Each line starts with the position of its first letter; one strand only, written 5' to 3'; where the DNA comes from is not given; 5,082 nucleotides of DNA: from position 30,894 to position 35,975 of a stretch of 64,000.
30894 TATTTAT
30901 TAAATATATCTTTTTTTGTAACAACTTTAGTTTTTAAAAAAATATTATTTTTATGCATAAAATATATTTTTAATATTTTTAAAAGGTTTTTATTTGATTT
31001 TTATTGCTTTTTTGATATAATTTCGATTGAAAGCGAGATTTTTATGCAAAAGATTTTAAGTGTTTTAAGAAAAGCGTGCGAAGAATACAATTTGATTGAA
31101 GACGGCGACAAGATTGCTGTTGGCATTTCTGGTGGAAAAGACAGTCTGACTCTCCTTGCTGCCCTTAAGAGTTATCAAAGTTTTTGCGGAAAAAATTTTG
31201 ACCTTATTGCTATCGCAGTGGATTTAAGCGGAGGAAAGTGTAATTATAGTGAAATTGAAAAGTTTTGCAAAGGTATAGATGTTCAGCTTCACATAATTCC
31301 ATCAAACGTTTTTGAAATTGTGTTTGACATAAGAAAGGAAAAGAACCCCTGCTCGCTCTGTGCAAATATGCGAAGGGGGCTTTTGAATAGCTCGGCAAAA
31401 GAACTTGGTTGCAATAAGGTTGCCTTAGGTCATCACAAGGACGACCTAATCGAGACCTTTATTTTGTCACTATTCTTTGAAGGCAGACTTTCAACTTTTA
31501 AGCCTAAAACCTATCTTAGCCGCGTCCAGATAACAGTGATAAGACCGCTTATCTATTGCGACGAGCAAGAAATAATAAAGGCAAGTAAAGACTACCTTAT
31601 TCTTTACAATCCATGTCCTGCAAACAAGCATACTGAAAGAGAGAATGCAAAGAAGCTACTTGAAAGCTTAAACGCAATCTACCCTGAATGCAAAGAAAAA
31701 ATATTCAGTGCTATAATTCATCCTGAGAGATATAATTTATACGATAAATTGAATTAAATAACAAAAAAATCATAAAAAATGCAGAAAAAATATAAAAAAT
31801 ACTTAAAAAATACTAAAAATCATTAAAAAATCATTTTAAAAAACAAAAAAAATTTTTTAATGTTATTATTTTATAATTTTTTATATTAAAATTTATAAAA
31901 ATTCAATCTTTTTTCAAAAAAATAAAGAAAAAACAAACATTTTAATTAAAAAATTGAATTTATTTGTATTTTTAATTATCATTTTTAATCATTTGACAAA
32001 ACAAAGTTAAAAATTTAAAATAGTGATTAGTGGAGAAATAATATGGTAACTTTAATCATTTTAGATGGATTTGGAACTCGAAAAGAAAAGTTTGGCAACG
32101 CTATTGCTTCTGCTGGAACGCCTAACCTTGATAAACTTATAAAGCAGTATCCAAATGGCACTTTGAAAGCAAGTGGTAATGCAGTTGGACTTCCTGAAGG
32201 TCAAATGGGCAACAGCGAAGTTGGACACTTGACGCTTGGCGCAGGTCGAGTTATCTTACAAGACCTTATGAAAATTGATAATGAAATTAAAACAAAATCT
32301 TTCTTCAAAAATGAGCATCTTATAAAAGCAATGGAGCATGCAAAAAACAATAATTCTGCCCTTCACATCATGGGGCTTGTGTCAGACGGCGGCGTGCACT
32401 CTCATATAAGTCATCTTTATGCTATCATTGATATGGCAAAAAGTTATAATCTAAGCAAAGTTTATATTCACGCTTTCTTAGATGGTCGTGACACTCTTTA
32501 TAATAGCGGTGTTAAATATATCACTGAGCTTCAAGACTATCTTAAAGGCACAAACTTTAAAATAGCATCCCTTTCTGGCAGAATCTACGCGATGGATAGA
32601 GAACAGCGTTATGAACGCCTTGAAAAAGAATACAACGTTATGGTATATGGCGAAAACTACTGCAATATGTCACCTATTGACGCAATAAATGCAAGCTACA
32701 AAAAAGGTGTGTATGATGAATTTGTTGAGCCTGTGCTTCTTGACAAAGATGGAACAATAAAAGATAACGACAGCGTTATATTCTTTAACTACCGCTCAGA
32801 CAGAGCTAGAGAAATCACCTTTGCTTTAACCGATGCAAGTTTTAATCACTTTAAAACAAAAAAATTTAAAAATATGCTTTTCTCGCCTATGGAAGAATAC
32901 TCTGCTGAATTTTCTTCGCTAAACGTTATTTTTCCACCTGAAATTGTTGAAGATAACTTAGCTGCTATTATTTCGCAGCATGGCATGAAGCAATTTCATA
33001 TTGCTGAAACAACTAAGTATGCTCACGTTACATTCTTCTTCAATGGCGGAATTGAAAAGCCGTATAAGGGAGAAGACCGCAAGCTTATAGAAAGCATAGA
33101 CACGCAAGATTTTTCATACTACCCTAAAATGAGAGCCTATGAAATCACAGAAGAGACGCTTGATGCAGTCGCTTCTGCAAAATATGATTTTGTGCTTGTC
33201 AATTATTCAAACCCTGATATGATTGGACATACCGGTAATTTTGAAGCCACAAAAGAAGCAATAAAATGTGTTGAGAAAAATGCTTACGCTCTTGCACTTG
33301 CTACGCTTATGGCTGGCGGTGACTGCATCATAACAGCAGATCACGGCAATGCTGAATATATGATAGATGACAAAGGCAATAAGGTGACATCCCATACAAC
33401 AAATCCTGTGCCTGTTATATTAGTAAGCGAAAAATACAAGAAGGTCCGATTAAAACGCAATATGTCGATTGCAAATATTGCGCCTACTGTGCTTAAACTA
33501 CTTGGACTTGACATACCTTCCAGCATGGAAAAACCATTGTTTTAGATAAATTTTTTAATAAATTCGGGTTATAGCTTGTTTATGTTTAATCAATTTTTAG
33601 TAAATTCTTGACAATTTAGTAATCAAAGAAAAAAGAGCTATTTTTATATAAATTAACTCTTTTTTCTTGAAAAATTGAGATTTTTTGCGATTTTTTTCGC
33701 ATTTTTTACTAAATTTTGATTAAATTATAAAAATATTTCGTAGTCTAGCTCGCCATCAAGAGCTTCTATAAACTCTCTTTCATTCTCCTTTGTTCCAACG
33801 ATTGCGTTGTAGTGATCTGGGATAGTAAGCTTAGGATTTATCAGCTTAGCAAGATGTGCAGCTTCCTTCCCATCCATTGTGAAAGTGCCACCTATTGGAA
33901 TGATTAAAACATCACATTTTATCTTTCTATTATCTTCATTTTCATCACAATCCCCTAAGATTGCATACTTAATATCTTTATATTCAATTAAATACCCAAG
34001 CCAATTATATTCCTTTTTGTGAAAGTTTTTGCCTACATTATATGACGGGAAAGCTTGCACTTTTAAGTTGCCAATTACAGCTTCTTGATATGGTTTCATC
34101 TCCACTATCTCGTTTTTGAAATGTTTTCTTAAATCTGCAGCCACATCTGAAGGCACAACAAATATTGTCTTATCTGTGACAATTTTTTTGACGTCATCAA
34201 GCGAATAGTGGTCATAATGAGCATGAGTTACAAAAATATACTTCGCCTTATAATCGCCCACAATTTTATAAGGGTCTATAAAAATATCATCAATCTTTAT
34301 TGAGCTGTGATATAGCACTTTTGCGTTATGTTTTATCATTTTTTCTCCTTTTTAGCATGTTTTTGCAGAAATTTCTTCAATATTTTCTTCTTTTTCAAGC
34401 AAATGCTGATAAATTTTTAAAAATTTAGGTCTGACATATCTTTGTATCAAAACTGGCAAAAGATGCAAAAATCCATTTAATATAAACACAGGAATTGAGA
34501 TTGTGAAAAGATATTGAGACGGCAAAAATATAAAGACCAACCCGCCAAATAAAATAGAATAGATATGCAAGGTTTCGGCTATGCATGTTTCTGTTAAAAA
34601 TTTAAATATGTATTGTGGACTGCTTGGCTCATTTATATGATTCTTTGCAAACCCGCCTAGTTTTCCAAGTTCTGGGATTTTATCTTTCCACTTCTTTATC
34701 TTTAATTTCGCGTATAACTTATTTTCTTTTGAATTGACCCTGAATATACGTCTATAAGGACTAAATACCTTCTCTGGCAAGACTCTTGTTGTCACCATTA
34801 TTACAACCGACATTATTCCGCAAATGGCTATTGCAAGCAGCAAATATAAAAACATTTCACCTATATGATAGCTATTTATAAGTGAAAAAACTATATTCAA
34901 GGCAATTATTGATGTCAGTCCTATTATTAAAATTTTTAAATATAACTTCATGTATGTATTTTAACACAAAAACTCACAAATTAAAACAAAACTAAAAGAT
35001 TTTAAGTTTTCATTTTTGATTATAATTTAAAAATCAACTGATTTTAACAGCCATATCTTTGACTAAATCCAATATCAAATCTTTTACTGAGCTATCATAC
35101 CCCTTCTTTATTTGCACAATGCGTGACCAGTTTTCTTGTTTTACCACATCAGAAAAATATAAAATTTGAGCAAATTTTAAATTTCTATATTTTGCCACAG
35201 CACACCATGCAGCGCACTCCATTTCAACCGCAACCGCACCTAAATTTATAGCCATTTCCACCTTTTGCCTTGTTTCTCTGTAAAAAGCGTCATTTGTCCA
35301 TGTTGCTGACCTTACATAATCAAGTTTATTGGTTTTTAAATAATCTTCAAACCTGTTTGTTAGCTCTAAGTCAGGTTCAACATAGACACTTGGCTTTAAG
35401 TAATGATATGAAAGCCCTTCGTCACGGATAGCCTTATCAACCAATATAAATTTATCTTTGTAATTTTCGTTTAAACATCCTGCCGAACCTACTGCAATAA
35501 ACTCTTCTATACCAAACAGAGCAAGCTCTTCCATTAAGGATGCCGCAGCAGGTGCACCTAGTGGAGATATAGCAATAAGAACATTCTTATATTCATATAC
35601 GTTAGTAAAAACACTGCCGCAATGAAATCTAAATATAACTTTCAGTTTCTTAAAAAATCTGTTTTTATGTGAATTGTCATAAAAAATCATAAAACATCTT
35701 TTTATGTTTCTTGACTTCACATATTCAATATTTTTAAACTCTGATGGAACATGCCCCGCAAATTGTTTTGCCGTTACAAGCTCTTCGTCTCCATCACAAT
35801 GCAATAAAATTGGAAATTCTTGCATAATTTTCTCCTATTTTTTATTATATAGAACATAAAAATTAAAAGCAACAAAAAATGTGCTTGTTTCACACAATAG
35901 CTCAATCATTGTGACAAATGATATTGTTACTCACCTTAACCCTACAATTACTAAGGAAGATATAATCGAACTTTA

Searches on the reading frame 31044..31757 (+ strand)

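Call 50: search_protein_families(library=pfam, proteins=[window:31044-31757:+])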
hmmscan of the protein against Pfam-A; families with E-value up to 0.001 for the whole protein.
window:31044-31757:+ (237 aa): 1 family
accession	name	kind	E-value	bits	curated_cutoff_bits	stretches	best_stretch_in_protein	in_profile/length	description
PF01171.26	ATP_bind_3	-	8.9e-18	65.1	27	1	23-196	1-171/182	PP-loop family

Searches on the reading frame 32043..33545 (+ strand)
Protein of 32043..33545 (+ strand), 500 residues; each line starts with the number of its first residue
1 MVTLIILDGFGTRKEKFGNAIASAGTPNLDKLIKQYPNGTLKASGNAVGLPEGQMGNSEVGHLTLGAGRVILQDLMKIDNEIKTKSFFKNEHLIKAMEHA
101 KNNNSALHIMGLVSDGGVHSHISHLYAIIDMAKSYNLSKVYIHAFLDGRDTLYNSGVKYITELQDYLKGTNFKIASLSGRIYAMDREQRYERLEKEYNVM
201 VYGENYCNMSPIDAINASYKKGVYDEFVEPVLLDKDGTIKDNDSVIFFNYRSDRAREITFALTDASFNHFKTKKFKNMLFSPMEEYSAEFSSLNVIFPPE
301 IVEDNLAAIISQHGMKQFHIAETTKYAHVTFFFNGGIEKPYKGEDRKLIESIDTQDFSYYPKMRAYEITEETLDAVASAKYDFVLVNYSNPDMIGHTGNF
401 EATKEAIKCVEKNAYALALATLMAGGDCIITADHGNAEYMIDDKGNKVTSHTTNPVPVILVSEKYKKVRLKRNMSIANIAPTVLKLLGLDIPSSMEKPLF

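Call 50: search_protein_families(library=pfam, proteins=[window:32043-33545:+])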
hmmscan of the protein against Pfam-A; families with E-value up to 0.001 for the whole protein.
window:32043-33545:+ (500 aa): 2 families
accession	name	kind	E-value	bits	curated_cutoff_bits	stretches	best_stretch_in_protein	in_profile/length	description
PF06415.18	iPGM_N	-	6.3e-78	261.6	27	1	78-287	1-216/217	BPG-independent PGAM N-terminus (iPGM_N)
PF01676.23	Metalloenzyme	-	6.4e-75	252.3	24.3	1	2-490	3-251/252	Metalloenzyme superfamily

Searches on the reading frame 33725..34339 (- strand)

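Call 50: search_protein_families(library=pfam, proteins=[window:33725-34339:-])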
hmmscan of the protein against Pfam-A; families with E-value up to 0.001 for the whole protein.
window:33725-34339:- (204 aa): 2 families
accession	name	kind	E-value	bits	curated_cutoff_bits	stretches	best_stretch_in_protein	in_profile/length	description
PF12706.13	Lactamase_B_2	-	3.5e-19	69.6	27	1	31-177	30-200/200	Beta-lactamase superfamily domain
PF13483.12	Lactamase_B_3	-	6.3e-18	65.7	24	1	18-176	18-160/160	Beta-lactamase superfamily domain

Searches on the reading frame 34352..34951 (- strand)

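Call 50: search_protein_families(library=pfam, proteins=[window:34352-34951:-])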
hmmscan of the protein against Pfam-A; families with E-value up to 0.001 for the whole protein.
window:34352-34951:- (199 aa): 1 family
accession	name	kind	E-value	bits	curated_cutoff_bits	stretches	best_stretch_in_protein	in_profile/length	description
PF18927.5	CrtO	-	4.3e-25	88.9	27.3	1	62-182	4-122/123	Glycosyl-4,4'-diaponeurosporenoate acyltransferase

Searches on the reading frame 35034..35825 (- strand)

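Call 50: search_protein_families(library=pfam, proteins=[window:35034-35825:-])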
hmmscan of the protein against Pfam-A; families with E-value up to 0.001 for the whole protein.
window:35034-35825:- (263 aa): 1 family
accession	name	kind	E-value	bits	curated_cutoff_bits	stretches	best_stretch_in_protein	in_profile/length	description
PF01048.26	PNP_UDP_1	-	1.9e-30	106.4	25.1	1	57-230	19-202/233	Phosphorylase superfamily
